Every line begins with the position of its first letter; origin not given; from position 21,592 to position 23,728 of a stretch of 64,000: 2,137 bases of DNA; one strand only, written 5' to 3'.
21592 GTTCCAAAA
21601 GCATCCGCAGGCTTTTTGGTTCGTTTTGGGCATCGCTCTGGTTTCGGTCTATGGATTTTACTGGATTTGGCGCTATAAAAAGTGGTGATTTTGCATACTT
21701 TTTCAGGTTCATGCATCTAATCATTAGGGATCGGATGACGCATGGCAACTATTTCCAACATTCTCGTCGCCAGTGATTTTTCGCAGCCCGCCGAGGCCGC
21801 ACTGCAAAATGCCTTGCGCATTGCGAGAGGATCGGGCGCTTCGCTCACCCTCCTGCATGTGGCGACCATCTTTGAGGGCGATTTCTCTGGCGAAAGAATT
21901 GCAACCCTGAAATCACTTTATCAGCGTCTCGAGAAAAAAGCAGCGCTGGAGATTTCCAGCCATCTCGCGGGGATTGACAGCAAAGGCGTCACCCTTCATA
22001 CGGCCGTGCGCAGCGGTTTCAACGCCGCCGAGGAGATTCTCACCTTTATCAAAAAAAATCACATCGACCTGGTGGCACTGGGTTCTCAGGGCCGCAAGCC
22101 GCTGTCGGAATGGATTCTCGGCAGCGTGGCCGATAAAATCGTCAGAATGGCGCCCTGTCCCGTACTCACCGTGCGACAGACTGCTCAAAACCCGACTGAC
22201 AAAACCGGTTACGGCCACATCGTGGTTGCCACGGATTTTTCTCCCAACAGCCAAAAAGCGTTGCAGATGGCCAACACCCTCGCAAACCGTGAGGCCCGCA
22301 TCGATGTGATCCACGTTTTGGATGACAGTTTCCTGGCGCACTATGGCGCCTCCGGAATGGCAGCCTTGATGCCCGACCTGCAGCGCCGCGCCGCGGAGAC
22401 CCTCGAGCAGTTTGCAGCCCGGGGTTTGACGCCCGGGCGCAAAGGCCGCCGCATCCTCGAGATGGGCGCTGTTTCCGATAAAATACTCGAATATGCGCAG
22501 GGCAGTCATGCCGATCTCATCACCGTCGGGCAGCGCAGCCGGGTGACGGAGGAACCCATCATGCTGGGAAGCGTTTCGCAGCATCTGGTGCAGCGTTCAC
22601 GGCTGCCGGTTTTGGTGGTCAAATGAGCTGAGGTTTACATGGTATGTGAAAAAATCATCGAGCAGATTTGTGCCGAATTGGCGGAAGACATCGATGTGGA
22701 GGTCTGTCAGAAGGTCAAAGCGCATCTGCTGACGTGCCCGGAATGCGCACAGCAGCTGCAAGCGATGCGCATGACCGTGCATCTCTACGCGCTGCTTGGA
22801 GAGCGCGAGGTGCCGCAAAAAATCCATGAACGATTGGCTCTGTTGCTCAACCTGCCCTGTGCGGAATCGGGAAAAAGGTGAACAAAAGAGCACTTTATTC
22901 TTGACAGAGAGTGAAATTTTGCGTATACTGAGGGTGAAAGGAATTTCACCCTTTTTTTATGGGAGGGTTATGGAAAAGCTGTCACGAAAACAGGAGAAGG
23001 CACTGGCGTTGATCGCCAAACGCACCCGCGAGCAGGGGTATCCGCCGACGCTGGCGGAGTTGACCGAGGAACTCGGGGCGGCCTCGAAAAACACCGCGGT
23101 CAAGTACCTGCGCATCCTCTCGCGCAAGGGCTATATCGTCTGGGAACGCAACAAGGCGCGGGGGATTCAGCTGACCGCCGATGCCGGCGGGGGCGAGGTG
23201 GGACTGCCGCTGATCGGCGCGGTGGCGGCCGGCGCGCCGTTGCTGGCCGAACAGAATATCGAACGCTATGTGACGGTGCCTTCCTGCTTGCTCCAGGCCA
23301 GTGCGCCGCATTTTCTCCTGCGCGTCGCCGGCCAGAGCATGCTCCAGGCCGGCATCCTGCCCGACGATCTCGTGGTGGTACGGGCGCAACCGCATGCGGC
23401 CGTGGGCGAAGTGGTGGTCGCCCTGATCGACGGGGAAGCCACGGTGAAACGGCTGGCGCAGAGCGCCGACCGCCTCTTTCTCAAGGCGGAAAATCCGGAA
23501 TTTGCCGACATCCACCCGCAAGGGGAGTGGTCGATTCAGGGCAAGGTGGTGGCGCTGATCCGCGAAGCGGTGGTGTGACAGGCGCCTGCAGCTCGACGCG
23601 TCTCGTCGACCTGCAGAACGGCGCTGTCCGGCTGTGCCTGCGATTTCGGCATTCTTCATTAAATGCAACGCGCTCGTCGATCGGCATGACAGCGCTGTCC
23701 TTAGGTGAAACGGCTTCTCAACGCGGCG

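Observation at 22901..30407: Non-canonical SOS mutagenesis cassette: lexA-imuB-DUF1848-GNAT-fold protein-dnaE2 with no imuA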

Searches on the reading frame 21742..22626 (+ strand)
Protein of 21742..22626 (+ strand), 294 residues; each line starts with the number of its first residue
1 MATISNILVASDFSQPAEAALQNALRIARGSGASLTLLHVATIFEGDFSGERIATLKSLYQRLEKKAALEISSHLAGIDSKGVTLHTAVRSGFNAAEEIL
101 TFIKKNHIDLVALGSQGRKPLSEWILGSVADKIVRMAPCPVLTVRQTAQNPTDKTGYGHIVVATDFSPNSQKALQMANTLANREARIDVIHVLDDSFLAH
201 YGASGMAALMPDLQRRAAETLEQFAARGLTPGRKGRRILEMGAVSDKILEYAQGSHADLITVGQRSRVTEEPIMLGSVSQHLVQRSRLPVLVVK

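Call 5: search_protein_families(library=pfam, proteins=[window:21742-22626:+], max_evalue=0.01)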
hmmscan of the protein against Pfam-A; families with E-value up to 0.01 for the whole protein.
window:21742-22626:+ (294 aa): 1 family
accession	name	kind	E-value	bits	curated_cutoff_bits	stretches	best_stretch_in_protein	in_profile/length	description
PF00582.32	Usp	-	1.1e-54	185.3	24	2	5-145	3-141/141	Universal stress protein family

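Call 6: search_protein_families(library=ncbifam, proteins=[window:21742-22626:+], max_evalue=0.01)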
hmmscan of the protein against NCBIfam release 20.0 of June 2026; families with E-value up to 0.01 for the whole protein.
window:21742-22626:+ (294 aa): 7 families
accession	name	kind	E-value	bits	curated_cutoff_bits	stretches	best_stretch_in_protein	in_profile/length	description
NF012000.0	PRK15456.1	equivalog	1.5e-14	54.2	189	2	170-294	17-142/142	universal stress protein UspG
NF008380.0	PRK11175.1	equivalog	2.6e-12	46.3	227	1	1-183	1-179/313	universal stress protein UspE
NF011581.0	PRK15005.1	equivalog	5.9e-12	46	166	2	197-294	43-144/144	universal stress protein UspF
NF007512.0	PRK10116.1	equivalog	2.5e-10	40.6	167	1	156-293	2-137/142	universal stress protein UspC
NF011698.0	PRK15118.1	equivalog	3.2e-09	37.1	202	2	157-220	3-65/144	universal stress protein UspA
NF038185.1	KdpD_non_kinase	exception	0.0017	17.7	550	0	6-136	247-361/373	KdpD-like non-kinase potassium sensor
NF007557.0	PRK10178.1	equivalog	0.0081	15.8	176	0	237-277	114-154/188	D-alanyl-D-alanine dipeptidase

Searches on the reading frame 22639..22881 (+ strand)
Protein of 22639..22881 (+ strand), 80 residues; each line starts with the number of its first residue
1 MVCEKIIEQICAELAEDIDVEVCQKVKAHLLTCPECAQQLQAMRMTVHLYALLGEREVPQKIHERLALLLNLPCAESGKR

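Call 5: search_protein_families(library=pfam, proteins=[window:22639-22881:+], max_evalue=0.01)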
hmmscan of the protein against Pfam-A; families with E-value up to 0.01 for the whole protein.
window:22639-22881:+ (80 aa): 1 family
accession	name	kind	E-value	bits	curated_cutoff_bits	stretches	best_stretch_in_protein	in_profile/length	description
PF13490.11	zf-HC2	-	7.6e-05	23.2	22.2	1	3-37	1-35/35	Putative zinc-finger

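Call 6: search_protein_families(library=ncbifam, proteins=[window:22639-22881:+], max_evalue=0.01)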
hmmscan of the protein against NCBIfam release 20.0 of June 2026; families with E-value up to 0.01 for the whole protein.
window:22639-22881:+ (80 aa): 2 families
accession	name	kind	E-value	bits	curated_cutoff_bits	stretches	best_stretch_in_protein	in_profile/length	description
TIGR03988.1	antisig_RsrA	equivalog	1.9e-05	24.7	62.5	1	3-67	2-67/77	mycothiol system anti-sigma-R factor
NF052375.1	antisigma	equivalog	0.00014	21.9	100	1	24-66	16-58/217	anti-sigma factor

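Call 74: search_protein_families(library=padloc, proteins=[window:22639-22881:+], max_evalue=0.01)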
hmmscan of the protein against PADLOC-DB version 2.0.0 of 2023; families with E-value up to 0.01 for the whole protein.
window:22639-22881:+ (80 aa): 0 families

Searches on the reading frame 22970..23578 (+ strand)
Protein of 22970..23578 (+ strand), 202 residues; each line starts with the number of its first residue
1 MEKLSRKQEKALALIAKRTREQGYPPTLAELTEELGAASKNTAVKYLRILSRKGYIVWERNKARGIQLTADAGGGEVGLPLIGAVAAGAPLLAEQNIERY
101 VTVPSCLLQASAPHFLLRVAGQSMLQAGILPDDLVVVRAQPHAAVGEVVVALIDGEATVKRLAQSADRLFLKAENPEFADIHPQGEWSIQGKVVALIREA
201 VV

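Call 5: search_protein_families(library=pfam, proteins=[window:22970-23578:+], max_evalue=0.01)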
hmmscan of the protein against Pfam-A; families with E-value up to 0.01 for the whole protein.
window:22970-23578:+ (202 aa): 2 families
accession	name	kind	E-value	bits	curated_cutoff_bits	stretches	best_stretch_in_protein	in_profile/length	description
PF00717.28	Peptidase_S24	-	1.2e-29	102.9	23.3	1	80-194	1-116/116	Peptidase S24-like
PF01726.22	LexA_DNA_bind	-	3.3e-16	59.2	23.7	1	1-65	1-65/65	LexA DNA binding domain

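Call 6: search_protein_families(library=ncbifam, proteins=[window:22970-23578:+], max_evalue=0.01)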
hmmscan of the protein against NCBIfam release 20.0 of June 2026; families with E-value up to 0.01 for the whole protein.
window:22970-23578:+ (202 aa): 4 families
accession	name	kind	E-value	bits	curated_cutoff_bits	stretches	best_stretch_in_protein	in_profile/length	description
TIGR00498.1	lexA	equivalog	2e-56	190.8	110.95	1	1-199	1-201/203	transcriptional repressor LexA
NF007621.2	PRK10276.1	subfamily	3.8e-21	75.2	110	1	86-197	1-114/115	translesion error-prone DNA polymerase V autoproteolytic subunit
NF051876.1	transXXX_HumD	equivalog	7.8e-06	25.9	120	1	90-187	4-100/129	HumD family translesion DNA polymerase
NF008240.0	PRK11014.1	equivalog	0.0052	16.8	182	1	26-74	26-73/141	nitric oxide-sensing transcriptional repressor NsrR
